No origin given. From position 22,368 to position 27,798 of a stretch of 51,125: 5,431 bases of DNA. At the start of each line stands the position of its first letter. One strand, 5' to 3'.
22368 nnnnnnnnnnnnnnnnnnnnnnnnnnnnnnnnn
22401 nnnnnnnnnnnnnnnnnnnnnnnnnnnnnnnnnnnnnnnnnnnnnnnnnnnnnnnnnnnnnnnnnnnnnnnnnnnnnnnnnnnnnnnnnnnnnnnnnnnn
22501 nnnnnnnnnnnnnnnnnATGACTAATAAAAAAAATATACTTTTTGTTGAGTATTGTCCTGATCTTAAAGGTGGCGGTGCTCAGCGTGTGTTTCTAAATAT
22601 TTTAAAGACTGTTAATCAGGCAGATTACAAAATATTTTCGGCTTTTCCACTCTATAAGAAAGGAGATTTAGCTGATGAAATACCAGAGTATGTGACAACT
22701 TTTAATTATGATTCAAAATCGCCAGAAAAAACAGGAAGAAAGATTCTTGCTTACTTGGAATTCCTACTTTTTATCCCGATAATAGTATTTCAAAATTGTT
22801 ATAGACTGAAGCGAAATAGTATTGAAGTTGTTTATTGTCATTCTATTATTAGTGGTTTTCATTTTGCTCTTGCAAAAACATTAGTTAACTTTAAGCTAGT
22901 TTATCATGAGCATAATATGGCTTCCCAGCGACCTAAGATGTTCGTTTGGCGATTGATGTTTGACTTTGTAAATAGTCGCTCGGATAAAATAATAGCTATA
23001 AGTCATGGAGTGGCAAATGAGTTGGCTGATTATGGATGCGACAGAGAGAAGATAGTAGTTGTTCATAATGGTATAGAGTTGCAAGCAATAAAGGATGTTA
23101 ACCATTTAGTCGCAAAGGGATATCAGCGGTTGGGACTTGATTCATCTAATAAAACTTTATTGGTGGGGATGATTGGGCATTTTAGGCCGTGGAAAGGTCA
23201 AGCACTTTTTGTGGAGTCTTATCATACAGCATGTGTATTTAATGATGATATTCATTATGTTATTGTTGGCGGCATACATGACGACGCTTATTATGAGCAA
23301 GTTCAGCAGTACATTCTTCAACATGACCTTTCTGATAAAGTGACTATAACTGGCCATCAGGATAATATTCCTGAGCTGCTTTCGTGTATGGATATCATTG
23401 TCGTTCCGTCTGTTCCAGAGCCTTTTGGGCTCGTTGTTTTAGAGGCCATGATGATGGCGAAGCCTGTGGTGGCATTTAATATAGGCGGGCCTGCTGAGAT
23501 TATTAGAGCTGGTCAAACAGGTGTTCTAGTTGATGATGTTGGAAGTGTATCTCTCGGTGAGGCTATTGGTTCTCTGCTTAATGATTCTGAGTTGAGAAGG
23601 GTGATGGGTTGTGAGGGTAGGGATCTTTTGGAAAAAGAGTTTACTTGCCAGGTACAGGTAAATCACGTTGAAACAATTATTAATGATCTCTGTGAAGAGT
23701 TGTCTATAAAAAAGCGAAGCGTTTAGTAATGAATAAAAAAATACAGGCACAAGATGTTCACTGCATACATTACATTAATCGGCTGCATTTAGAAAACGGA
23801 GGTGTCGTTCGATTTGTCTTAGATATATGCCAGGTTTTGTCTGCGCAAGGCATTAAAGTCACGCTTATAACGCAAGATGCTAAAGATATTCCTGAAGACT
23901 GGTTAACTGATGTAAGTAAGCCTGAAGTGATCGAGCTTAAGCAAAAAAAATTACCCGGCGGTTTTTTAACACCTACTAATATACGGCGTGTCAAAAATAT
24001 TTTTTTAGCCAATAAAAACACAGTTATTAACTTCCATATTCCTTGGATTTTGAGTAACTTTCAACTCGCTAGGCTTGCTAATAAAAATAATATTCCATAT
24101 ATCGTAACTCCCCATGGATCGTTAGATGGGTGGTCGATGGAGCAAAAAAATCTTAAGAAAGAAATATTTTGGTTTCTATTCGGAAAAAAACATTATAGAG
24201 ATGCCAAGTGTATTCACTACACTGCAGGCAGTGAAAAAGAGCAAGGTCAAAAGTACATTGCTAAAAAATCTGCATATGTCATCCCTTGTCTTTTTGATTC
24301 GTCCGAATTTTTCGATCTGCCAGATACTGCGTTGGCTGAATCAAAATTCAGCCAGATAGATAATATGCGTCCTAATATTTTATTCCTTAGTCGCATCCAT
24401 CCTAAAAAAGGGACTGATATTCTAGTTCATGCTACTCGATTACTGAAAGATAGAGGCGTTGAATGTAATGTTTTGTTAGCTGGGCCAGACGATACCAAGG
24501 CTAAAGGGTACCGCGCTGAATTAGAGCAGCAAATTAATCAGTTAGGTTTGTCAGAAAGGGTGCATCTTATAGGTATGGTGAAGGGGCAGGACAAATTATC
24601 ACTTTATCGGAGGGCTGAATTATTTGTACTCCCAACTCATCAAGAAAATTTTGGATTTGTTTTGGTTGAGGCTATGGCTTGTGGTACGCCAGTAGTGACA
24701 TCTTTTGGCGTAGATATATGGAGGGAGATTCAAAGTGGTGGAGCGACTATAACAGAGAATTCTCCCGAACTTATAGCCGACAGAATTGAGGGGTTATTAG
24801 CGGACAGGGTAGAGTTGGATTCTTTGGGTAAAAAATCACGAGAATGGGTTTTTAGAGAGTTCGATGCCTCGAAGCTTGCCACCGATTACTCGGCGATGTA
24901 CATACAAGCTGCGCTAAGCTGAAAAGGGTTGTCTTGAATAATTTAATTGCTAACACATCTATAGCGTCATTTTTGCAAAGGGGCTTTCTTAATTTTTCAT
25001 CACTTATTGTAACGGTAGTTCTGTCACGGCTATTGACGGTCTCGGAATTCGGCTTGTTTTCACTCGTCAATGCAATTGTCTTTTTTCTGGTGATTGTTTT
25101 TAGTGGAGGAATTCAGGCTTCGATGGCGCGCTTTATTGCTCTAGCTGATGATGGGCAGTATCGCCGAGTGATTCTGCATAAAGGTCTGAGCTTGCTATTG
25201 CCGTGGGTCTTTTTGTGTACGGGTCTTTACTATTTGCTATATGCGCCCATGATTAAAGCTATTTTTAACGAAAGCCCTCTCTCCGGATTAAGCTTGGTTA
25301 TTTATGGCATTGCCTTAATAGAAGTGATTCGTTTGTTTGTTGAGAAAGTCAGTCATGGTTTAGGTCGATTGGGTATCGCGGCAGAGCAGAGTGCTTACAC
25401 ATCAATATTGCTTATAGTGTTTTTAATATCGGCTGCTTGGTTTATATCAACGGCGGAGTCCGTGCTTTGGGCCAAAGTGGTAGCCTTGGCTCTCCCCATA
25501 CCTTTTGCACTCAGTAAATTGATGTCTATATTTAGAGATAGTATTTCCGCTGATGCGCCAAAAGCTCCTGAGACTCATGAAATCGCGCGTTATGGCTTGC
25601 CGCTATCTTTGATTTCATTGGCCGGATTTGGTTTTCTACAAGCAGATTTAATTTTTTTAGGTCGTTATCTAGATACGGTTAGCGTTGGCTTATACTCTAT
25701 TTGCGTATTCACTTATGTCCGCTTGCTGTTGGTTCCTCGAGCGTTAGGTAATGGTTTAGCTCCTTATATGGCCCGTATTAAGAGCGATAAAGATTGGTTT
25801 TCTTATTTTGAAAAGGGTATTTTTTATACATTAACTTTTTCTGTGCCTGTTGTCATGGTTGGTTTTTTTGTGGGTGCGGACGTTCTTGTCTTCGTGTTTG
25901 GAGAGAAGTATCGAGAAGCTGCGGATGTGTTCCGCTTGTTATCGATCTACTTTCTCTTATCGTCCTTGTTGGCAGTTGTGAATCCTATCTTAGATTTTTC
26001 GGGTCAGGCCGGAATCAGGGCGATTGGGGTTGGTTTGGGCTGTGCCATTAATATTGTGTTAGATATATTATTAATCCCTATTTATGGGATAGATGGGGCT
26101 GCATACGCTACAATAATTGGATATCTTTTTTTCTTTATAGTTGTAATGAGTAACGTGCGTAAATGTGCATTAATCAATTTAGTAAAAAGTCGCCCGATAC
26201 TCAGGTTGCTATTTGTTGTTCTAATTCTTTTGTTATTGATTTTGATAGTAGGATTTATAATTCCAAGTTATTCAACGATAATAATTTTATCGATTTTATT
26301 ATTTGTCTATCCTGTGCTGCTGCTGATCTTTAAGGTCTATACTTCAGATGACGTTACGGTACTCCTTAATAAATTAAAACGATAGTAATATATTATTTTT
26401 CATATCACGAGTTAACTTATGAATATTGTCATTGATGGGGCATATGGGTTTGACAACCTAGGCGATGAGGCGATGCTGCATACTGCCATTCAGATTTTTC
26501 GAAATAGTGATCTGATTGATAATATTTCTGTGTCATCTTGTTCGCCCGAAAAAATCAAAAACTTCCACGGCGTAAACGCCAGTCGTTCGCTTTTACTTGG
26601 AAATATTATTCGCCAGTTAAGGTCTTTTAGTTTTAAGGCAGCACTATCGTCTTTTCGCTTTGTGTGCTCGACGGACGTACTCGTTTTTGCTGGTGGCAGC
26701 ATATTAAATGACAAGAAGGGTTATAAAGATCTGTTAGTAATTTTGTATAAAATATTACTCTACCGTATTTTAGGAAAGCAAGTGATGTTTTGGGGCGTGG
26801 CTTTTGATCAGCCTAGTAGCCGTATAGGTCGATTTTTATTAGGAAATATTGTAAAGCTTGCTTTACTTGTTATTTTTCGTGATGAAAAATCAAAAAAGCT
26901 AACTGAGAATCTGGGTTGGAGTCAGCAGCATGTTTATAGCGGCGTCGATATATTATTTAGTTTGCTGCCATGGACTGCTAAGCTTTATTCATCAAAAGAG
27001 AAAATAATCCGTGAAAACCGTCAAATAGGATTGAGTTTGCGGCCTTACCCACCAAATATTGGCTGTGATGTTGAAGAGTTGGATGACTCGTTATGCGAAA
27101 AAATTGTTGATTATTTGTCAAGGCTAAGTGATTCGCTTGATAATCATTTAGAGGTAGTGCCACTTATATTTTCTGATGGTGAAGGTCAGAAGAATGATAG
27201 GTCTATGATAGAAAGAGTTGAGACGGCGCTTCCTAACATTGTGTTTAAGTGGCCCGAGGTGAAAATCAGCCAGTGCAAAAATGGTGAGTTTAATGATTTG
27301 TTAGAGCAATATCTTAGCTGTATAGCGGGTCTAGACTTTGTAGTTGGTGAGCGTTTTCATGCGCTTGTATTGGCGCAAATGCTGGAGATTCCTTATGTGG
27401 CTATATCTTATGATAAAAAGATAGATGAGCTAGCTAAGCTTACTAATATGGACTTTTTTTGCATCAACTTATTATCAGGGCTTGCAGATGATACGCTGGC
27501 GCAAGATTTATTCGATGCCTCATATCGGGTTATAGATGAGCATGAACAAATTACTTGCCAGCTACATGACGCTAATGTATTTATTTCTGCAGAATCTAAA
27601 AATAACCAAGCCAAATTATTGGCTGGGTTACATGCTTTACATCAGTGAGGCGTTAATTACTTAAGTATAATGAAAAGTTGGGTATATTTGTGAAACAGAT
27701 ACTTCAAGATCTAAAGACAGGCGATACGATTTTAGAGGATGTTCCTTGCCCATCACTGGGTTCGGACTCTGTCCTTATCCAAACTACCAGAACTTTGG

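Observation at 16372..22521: Five-gene Udk / Pol-beta NTase / 12-TM membrane / alkaline-phosphatase-fold / secreted DUF4091-like cassette inside the exosortase EPS operon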

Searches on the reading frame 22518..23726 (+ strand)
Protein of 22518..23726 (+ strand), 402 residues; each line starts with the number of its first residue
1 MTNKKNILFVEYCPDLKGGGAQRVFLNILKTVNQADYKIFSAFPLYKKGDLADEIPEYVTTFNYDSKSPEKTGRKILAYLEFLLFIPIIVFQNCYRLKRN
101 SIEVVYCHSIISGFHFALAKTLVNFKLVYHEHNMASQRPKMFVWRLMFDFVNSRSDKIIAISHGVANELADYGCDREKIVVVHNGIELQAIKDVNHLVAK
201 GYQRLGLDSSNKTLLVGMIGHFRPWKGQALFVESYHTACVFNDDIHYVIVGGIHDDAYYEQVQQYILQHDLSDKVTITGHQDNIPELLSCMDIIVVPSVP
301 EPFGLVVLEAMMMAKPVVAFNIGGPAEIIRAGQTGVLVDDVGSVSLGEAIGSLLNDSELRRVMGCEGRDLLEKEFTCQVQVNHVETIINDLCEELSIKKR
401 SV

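Call 8: search_protein_families(library=pfam, proteins=[window:22518-23726:+], max_evalue=0.001)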
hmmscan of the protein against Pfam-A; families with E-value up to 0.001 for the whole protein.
window:22518-23726:+ (402 aa): 5 families
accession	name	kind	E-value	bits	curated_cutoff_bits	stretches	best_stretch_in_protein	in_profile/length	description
PF00534.26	Glycos_transf_1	-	2.5e-34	118.8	26.4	1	211-368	13-170/172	Glycosyl transferases group 1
PF13692.12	Glyco_trans_1_4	-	9.3e-30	104.2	27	1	215-356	3-142/142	Glycosyl transferases group 1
PF13439.12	Glyco_transf_4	-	1.1e-17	65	28.5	1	19-189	2-169/170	Glycosyltransferase Family 4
PF13579.12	Glyco_trans_4_4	-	1.2e-10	42.4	29.7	1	98-185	68-158/158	Glycosyl transferase 4-like domain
PF20706.3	GT4-conflict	-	4.9e-06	26.2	26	1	209-332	196-323/385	Family 4 Glycosyltransferase in conflict systems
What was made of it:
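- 22518..23726 (+): GT4 glycosyltransferase overlapping ORF5 by ATGA. It is a possible partner of the NT-AP pair; the link is weak. Glycos_transf_1 and Glyco_transf_4 hits (call 8).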

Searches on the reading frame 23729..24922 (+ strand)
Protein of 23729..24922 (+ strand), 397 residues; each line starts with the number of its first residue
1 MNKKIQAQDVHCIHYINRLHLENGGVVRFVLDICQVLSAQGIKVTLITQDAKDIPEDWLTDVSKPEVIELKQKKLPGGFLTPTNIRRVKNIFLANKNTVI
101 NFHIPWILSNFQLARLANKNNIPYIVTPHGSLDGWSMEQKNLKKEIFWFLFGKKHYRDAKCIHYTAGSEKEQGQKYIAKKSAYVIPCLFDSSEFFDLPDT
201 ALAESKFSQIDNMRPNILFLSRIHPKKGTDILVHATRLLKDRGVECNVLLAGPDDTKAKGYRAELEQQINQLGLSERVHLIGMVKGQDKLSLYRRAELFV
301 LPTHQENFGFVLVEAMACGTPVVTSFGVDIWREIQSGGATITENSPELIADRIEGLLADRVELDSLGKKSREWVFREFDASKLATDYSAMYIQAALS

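Call 8: search_protein_families(library=pfam, proteins=[window:23729-24922:+], max_evalue=0.001)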
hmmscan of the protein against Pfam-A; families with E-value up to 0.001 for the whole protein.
window:23729-24922:+ (397 aa): 7 families
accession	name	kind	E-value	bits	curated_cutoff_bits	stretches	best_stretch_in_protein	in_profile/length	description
PF00534.26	Glycos_transf_1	-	6.7e-32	110.8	26.4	1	205-373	6-172/172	Glycosyl transferases group 1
PF13692.12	Glyco_trans_1_4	-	5.5e-28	98.4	27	1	214-359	1-142/142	Glycosyl transferases group 1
PF13439.12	Glyco_transf_4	-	8.1e-16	59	28.5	1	24-190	2-167/170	Glycosyltransferase Family 4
PF20706.3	GT4-conflict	-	4.7e-12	46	26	1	212-325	195-311/385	Family 4 Glycosyltransferase in conflict systems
PF13579.12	Glyco_trans_4_4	-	5.5e-12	46.7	29.7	1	24-172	1-141/158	Glycosyl transferase 4-like domain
PF13524.12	Glyco_trans_1_2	-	1.3e-06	28.8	25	1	247-385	16-140/144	Glycosyl transferase-like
PF13477.12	Glyco_trans_4_2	-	8e-06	26.5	23.4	1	29-147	12-125/139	Glycosyl transferase 4-like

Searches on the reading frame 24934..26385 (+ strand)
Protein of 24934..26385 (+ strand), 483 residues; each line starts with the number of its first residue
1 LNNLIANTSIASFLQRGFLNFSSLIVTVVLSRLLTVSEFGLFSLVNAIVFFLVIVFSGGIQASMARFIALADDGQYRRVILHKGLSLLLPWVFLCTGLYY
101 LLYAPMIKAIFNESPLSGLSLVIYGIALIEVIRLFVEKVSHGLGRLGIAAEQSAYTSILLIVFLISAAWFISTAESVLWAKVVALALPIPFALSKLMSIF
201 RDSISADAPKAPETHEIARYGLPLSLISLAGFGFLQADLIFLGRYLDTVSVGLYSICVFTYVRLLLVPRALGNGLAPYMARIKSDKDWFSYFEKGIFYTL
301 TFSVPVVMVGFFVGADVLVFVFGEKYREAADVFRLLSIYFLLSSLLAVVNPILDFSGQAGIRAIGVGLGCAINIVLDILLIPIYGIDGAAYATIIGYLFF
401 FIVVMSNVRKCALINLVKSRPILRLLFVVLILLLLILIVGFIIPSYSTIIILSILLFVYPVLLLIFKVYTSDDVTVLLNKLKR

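Call 8: search_protein_families(library=pfam, proteins=[window:24934-26385:+], max_evalue=0.001)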
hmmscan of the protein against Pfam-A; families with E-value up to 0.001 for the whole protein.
window:24934-26385:+ (483 aa): 2 families
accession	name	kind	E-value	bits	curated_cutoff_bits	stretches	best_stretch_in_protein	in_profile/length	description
PF01943.22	Polysacc_synt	-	1.6e-17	64.3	28.2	1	22-281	18-272/274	Polysaccharide biosynthesis protein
PF13440.11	Polysacc_synt_3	-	1e-11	45.1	23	1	29-330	1-292/293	Polysaccharide biosynthesis protein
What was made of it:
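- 24934..26385 (+): Wzx flippase (context). Elsewhere this family is found fused to an ORF2-like domain. Polysacc_synt and Polysacc_synt_3 hits (call 8).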

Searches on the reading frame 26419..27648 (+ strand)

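Call 8: search_protein_families(library=pfam, proteins=[window:26419-27648:+], max_evalue=0.001)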
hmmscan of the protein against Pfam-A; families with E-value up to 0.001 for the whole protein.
window:26419-27648:+ (409 aa): 1 family
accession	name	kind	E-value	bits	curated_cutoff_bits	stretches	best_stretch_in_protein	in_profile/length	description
PF04230.19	PS_pyruv_trans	-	7.5e-27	95.4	25.3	1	13-332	1-279/280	Polysaccharide pyruvyl transferase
